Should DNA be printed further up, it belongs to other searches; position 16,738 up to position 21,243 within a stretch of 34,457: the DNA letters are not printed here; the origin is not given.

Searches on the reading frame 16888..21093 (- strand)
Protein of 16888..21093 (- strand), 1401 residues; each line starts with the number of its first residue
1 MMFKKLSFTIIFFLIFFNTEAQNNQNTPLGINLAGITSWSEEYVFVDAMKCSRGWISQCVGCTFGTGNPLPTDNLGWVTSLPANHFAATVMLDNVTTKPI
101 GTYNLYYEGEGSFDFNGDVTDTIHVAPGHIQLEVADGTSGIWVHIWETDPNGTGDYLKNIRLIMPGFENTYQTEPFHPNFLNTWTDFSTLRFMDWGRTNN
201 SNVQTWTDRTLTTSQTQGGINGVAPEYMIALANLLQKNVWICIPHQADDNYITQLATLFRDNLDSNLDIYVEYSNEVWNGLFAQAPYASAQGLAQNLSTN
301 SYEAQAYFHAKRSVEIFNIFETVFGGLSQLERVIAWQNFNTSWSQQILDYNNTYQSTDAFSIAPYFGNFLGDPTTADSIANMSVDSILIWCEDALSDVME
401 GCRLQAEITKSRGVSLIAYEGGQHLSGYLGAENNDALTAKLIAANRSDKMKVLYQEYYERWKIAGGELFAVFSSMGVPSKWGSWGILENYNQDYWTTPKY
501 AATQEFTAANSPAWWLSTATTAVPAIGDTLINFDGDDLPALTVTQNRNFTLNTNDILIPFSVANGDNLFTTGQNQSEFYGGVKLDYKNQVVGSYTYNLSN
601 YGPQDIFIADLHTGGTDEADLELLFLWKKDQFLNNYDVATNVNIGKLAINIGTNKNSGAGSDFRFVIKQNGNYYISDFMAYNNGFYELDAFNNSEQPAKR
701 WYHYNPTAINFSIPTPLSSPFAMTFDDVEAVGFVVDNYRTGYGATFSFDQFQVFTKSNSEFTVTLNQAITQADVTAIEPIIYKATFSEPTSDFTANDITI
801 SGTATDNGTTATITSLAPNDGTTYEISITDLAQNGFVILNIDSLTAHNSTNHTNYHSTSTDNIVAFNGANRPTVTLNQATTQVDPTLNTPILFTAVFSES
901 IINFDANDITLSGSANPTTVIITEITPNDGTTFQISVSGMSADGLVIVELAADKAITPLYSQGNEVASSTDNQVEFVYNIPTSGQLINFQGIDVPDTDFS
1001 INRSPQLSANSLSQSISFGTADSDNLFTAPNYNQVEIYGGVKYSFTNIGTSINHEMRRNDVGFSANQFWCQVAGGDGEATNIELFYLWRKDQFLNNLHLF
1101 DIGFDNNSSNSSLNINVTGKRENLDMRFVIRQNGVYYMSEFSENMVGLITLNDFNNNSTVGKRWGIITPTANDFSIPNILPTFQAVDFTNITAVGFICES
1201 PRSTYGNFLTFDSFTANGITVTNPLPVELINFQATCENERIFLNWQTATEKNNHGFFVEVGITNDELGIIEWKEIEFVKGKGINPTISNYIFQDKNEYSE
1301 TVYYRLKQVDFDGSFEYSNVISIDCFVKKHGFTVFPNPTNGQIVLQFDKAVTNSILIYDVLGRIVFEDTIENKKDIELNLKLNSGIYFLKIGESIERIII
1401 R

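Call 57: search_protein_families(library=pfam, proteins=[window:16888-21093:-])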
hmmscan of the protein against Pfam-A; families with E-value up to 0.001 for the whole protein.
window:16888-21093:- (1401 aa): 1 family
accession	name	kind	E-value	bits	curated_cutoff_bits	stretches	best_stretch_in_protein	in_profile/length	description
PF18962.6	Por_Secre_tail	-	9.5e-11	42.3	27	1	1334-1395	1-66/75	Secretion system C-terminal sorting domain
